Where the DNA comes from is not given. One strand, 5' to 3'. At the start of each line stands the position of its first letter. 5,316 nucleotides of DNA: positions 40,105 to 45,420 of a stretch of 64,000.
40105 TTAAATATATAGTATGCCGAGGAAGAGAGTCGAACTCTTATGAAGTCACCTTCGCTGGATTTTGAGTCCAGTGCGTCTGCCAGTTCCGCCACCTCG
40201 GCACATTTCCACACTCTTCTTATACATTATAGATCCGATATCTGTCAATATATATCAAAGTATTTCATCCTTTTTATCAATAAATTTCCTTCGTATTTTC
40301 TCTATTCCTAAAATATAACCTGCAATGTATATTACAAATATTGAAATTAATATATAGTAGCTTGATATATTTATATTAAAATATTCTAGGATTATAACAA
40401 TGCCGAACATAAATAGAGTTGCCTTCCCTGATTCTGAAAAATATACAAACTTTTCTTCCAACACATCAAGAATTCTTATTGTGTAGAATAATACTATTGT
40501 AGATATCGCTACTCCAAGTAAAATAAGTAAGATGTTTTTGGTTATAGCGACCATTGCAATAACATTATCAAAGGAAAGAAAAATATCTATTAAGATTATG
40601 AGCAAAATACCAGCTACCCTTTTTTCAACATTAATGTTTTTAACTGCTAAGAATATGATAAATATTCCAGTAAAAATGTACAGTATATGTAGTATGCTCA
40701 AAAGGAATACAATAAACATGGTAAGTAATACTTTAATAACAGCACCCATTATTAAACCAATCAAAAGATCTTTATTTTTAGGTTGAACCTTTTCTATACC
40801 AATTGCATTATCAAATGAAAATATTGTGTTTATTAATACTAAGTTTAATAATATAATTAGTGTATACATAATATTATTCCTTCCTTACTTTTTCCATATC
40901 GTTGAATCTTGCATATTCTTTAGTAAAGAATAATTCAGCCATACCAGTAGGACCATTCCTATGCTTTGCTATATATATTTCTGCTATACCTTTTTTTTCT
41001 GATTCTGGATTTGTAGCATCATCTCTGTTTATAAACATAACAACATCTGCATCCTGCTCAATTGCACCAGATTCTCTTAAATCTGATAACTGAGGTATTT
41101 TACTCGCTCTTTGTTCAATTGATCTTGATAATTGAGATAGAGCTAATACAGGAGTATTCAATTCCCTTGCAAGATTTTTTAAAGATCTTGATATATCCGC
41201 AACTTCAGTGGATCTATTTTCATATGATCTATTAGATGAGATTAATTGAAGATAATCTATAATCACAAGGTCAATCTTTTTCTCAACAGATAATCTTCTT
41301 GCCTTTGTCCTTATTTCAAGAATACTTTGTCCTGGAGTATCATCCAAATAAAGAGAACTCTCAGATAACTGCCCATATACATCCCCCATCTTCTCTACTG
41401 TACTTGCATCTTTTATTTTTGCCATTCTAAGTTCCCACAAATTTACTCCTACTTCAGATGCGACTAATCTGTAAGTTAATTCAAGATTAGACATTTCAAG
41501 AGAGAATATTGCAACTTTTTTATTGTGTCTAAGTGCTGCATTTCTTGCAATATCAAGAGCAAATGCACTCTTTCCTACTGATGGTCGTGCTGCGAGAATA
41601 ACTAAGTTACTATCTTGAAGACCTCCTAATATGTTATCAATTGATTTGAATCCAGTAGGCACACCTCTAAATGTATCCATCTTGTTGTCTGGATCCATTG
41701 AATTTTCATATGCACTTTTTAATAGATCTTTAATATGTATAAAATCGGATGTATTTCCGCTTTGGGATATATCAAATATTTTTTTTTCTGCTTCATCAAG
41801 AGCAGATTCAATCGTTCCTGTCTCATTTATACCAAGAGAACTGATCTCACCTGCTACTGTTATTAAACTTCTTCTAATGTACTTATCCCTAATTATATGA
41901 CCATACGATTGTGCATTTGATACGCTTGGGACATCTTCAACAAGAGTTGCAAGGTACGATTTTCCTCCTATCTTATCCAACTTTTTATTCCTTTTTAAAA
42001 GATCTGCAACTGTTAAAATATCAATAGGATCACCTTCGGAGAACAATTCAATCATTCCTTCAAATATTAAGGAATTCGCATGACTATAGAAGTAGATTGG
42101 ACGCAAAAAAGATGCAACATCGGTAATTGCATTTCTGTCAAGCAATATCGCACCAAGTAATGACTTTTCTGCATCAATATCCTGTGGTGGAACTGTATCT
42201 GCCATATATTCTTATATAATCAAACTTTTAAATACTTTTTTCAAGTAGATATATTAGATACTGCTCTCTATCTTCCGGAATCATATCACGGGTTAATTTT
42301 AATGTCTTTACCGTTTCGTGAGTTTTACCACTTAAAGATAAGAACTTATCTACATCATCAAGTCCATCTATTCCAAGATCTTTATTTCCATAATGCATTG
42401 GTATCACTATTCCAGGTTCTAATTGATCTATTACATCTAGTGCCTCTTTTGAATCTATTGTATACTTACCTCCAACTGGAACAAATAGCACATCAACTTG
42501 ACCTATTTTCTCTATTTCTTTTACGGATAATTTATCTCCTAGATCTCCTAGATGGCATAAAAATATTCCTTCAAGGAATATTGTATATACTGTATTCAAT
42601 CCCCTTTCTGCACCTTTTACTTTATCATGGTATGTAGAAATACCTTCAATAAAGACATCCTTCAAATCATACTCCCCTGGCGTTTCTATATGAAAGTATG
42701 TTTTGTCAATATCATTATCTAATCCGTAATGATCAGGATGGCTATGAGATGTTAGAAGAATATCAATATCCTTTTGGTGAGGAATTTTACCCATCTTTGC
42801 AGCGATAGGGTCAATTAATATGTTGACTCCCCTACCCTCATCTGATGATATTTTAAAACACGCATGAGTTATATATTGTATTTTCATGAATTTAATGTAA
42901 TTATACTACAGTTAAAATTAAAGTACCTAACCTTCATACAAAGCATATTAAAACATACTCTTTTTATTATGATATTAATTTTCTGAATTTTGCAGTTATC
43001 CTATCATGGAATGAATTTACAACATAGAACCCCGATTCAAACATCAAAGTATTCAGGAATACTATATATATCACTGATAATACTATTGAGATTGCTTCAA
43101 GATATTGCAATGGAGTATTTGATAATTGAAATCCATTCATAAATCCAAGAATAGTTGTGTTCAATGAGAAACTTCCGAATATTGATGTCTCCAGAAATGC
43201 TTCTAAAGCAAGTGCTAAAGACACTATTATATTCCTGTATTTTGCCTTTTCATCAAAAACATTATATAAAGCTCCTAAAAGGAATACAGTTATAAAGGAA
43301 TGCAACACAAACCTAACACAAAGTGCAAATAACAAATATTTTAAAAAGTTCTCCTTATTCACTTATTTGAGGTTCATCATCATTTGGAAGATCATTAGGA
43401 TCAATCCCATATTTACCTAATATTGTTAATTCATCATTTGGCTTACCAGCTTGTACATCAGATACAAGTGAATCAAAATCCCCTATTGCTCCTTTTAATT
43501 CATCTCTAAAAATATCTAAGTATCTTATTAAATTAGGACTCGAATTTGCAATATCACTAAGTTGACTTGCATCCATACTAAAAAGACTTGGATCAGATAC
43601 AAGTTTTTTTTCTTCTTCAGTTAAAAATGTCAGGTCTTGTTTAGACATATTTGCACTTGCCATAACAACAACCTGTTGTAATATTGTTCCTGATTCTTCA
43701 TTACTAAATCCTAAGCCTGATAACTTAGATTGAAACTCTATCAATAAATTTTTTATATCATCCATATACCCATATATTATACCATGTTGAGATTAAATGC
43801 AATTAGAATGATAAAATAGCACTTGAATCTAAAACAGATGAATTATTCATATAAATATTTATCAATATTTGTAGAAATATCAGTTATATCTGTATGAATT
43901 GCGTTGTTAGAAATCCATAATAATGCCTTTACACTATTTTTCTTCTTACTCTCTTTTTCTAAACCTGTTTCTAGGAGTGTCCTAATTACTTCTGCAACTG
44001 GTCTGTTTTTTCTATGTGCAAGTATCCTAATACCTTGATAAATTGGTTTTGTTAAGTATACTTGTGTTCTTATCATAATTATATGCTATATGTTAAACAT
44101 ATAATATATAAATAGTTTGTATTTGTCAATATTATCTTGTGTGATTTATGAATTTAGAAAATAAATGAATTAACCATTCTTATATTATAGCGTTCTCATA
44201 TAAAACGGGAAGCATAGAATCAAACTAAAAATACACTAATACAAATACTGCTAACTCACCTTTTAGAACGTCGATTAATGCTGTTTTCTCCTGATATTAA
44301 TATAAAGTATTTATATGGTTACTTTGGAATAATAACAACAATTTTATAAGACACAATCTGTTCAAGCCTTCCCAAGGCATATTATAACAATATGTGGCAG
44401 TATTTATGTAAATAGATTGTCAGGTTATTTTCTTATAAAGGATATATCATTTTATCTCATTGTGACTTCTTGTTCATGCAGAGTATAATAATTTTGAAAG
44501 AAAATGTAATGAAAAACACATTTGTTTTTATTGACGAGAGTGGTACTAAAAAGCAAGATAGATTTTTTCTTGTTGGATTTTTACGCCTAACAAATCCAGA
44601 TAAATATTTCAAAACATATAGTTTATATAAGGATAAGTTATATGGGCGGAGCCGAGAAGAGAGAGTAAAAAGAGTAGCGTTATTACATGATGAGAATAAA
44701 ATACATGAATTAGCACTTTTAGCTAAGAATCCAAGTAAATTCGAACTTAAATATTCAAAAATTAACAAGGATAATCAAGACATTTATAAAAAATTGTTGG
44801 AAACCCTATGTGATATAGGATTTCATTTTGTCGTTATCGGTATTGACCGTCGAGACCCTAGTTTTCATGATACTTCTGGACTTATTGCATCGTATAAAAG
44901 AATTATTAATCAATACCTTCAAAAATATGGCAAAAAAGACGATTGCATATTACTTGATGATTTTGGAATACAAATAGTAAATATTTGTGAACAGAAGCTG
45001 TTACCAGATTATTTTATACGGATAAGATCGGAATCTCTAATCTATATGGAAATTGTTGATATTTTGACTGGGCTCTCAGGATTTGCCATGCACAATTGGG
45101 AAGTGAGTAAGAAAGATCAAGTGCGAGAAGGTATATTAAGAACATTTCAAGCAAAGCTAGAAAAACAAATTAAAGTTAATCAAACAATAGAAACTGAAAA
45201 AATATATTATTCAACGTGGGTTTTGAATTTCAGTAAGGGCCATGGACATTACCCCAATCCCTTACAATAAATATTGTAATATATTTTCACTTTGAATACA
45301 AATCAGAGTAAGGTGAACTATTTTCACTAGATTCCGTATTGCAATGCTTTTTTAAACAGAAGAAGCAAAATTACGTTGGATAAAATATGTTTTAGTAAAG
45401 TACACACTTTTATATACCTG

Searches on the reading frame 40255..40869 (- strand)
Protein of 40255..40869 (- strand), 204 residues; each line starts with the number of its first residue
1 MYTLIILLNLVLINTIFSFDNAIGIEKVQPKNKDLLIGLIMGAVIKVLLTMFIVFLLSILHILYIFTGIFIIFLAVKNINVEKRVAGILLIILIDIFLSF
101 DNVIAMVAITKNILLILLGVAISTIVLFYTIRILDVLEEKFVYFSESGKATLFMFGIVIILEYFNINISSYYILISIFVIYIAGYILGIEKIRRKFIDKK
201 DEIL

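Call 46: search_protein_families(library=pfam, proteins=[window:40255-40869:-], max_evalue=0.001)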
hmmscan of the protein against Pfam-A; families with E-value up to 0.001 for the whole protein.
window:40255-40869:- (204 aa): 1 family
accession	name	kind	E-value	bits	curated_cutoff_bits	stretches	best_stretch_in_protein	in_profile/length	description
PF03741.22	TerC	-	7.6e-15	55.5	27.8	1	9-162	2-177/178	Integral membrane protein TerC family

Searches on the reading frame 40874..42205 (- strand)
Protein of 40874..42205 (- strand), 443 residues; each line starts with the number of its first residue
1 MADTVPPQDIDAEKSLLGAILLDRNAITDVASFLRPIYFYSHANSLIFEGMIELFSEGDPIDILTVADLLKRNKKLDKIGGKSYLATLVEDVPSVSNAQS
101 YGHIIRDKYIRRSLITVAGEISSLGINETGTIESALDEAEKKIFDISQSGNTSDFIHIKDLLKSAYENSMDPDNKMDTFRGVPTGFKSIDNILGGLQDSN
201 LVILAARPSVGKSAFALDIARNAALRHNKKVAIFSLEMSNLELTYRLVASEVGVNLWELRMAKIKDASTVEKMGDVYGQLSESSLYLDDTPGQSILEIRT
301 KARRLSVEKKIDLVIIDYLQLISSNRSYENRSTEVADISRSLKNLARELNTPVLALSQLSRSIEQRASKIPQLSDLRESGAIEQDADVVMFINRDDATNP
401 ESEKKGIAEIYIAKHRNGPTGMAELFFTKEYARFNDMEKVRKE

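Call 25: search_protein_families(library=ncbifam, proteins=[window:40874-42205:-], max_evalue=0.00001)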
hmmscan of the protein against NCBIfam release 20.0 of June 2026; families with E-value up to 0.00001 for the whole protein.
window:40874-42205:- (443 aa): 16 families
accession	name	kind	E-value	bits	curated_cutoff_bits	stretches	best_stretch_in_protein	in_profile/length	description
TIGR00665.1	DnaB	equivalog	2.4e-158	527.5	385.25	1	6-438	2-434/435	replicative DNA helicase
NF004384.0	PRK05748.1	equivalog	3.2e-152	507.2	525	1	2-441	6-446/452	replicative DNA helicase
NF005852.0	PRK07773.1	equivalog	9.8e-151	503.9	780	2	3-381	21-398/886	replicative DNA helicase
NF004109.0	PRK05595.1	equivalog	1.5e-133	445.7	737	1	7-443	9-444/444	replicative DNA helicase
TIGR03600.1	phage_DnaB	exception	7.5e-122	407.3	498.65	1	10-427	2-421/421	phage replicative helicase, DnaB family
NF006606.0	PRK09165.1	equivalog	9.5e-119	397.2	540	1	5-441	20-491/497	replicative DNA helicase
NF005424.0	PRK07004.1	equivalog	2.6e-118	395.5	834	1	4-437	13-451/460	replicative DNA helicase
NF006443.0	PRK08760.1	equivalog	8.6e-116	387.1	741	1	5-437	32-467/476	replicative DNA helicase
NF040583.1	dnaB_SPI-7_type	exception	1.3e-114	383.6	655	1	8-437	3-434/434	SPI-7-type island replicative DNA helicase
NF006458.0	PRK08840.1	equivalog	1e-107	360.7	884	1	4-436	18-455/464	replicative DNA helicase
NF006306.0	PRK08506.1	equivalog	5e-107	358.4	596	2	8-404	5-396/472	replicative DNA helicase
NF005369.0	PRK06904.1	equivalog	9.1e-107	357.7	809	1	4-440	23-467/474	replicative DNA helicase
NF005945.0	PRK08006.1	equivalog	5.7e-106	355.2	898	1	5-436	26-462/471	replicative DNA helicase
NF004967.0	PRK06321.1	equivalog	3.2e-100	336.2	751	1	5-439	15-467/472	replicative DNA helicase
NF005240.0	PRK06749.1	subfamily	2.6e-86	290.1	686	1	8-437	4-427/428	replicative DNA helicase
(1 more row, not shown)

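Call 52: find_homologous_proteins(query=window:40874-42205:-, max_evalue=1e-50)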
Query window:40874-42205:- (443 aa): 7996 proteins with E <= 1e-50 among 8000 candidates; the best 120 are listed.
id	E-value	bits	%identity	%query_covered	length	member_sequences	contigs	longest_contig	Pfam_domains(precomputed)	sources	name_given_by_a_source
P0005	1.0e-279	945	100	100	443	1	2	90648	PF06745.20,PF03796.22,PF00772.27,PF13481.13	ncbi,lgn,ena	-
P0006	5.0e-178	611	62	100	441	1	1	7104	PF03796.22,PF00772.27,PF13481.13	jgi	jgi:replicative DNA helicase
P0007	2.1e-177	609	64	99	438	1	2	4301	PF06745.20,PF03796.22,PF00772.27,PF13481.13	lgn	-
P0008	3.4e-171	588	62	99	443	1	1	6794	PF03796.22,PF00772.27,PF13481.13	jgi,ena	-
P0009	1.9e-166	572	63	87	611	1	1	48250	PF03796.22,PF00772.27,PF13481.13,PF14890.12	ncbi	-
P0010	5.0e-164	564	60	100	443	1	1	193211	PF03796.22,PF00772.27,PF13481.13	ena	-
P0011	2.0e-150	520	56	99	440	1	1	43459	PF03796.22,PF00772.27,PF13481.13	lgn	-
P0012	1.9e-148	513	55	99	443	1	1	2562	PF03796.22,PF00772.27,PF13481.13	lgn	-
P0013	3.2e-148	512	54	98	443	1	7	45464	PF03796.22,PF00772.27,PF13481.13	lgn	-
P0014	7.4e-148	511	54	98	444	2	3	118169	PF03796.22,PF00772.27,PF13481.13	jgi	jgi:replicative DNA helicase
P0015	7.6e-148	511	54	99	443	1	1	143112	PF03796.22,PF00772.27,PF13481.13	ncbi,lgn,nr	ncbi:replicative DNA helicase [Candidatus Dojkabacteria bacterium]|nr:replicative DNA helicase [Cand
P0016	1.5e-147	510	54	99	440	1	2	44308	PF03796.22,PF00772.27,PF13481.13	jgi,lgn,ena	-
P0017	1.9e-147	510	53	99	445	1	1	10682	PF03796.22,PF00772.27,PF13481.13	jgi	jgi:replicative DNA helicase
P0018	7.7e-147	508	54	98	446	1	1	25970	PF03796.22,PF00772.27,PF13481.13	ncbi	-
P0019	9.7e-147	508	54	100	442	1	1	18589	PF06745.20,PF03796.22,PF00772.27,PF13481.13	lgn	-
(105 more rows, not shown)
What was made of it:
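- Taxonomy: named DnaB relatives are Candidatus Dojkabacteria / Patescibacteria (call 52).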

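Call 54: find_encoding_contigs(protein=P0010, flank=10000, max_places=2)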
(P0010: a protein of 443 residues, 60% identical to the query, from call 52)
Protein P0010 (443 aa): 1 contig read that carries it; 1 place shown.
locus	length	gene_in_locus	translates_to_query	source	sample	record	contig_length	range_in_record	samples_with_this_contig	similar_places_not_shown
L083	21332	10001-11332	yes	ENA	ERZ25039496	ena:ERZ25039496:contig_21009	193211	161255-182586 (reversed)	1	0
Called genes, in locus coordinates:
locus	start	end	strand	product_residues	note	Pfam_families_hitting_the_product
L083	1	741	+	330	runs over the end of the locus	-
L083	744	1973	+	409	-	PF00595:PDZ, PF17820:PDZ_6, PF03572:Peptidase_S41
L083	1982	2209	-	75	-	-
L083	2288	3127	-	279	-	PF03602:Cons_hypoth95 (faint), PF02384:N6_Mtase (weak), PF05175:MTS, PF10294:Methyltransf_16 (weak)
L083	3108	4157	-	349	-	PF03462:PCRF, PF00472:RF-1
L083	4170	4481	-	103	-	PF01197:Ribosomal_L31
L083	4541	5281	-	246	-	-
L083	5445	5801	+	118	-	-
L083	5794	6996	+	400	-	PF00152:tRNA-synt_2 (faint), PF13393:tRNA-synt_His, PF00587:tRNA-synt_2b, PF13393:tRNA-synt_His (weak), PF03129:HGTP_anticodon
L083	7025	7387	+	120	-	-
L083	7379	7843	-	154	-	-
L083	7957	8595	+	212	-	PF13483:Lactamase_B_3, PF12706:Lactamase_B_2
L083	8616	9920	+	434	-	PF00675:Peptidase_M16, PF05193:Peptidase_M16_C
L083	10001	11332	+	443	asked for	PF00772:DnaB, PF13481:AAA_25, PF03796:DnaB_C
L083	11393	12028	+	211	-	PF03741:TerC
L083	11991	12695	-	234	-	-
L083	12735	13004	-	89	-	PF15738:YafQ_toxin (weak)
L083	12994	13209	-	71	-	-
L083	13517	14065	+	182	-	PF08207:EFP_N, PF01132:EFP, PF09285:Elong-fact-P_C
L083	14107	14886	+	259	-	PF17032:Zn_ribbon_15 (faint), PF12773:DZR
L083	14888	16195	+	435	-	PF00675:Peptidase_M16, PF05193:Peptidase_M16_C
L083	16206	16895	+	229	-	-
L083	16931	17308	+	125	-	PF01258:zf-dskA_traR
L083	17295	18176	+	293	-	PF01479:S4, PF00849:PseudoU_synth_2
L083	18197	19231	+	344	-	PF13399:LytR_C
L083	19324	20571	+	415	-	PF07690:MFS_1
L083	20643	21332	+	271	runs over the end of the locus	PF20772:TACO1_YebC_N, PF01709:Transcrip_reg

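Call 55: find_encoding_contigs(protein=P0009, flank=10000, max_places=2)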
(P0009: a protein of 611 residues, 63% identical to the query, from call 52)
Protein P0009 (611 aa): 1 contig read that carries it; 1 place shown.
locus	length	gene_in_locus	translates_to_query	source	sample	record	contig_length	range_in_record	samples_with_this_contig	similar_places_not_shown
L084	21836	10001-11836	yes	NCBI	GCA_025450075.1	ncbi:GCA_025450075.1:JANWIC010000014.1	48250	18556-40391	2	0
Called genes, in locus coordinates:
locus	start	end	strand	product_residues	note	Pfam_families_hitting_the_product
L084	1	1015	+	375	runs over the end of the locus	-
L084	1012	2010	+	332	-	-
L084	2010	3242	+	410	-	PF00595:PDZ, PF17820:PDZ_6 (weak), PF03572:Peptidase_S41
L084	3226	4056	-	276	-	PF05175:MTS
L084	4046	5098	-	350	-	PF03462:PCRF, PF00472:RF-1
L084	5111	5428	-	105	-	PF01197:Ribosomal_L31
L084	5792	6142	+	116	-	-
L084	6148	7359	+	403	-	PF00152:tRNA-synt_2 (faint), PF13393:tRNA-synt_His, PF00587:tRNA-synt_2b, PF13393:tRNA-synt_His, PF03129:HGTP_anticodon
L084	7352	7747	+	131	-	-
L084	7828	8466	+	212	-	PF13483:Lactamase_B_3, PF12706:Lactamase_B_2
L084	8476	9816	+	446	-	PF00675:Peptidase_M16, PF05193:Peptidase_M16_C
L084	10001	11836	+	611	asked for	PF00772:DnaB, PF13481:AAA_25, PF03796:DnaB_C, PF14890:Intein_splicing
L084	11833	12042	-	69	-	-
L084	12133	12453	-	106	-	-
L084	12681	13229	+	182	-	PF08207:EFP_N, PF01132:EFP, PF09285:Elong-fact-P_C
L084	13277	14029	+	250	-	PF12773:DZR (weak)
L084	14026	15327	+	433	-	PF00675:Peptidase_M16, PF05193:Peptidase_M16_C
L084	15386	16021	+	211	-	-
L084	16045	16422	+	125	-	PF01258:zf-dskA_traR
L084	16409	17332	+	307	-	PF00849:PseudoU_synth_2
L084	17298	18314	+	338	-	PF13399:LytR_C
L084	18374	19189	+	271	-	PF20772:TACO1_YebC_N, PF01709:Transcrip_reg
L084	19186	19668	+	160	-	PF02075:RuvC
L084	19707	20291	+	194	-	PF01330:RuvA_N, PF14520:HHH_5, PF07499:RuvA_C (weak)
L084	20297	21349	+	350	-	PF05496:RuvB_N, PF13191:AAA_16 (weak), PF00004:AAA, PF07728:AAA_5 (weak), PF17864:AAA_lid_4, PF05491:WHD_RuvB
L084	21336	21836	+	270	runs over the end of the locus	PF18900:DUF5656 (weak)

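Call 69: search_protein_families(library=pfam, alignment_id=A3, max_evalue=0.01)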
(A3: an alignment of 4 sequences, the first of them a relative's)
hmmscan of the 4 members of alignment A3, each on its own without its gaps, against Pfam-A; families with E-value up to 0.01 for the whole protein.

A. member 1, L083:18197-19228:+ (344 aa): 1 family
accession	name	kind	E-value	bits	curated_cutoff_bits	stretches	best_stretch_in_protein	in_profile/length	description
PF13399.11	LytR_C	-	2.6e-09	38.3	22.2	1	258-341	3-85/86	LytR cell envelope-related transcriptional attenuator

B. families by the number of members that match (of 4 scanned): 1 family
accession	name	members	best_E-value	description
PF13399.11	LytR_C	4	1.7e-10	LytR cell envelope-related transcriptional attenuator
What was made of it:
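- On LytR_C-domain envelope proteins (PF13399): All four slot proteins of relatives do hit PF13399 (call 69).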

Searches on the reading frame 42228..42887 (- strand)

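Call 46: search_protein_families(library=pfam, proteins=[window:42228-42887:-], max_evalue=0.001)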
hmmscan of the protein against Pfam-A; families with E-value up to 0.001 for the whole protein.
window:42228-42887:- (219 aa): 2 families
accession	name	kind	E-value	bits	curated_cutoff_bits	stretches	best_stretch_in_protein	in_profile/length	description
PF13483.12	Lactamase_B_3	-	5.4e-48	163.4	24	1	2-165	1-160/160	Beta-lactamase superfamily domain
PF12706.13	Lactamase_B_2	-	4.6e-10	39.9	27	1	80-166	105-200/200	Beta-lactamase superfamily domain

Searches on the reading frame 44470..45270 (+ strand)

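Call 47: search_protein_families(library=pfam, proteins=[window:44470-45270:+], max_evalue=0.001)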
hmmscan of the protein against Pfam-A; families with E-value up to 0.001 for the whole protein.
window:44470-45270:+ (266 aa): 1 family
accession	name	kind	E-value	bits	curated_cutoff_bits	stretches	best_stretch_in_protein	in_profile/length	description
PF12686.12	DUF3800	-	1.3e-05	26.4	21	1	18-202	1-145/149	Protein of unknown function (DUF3800)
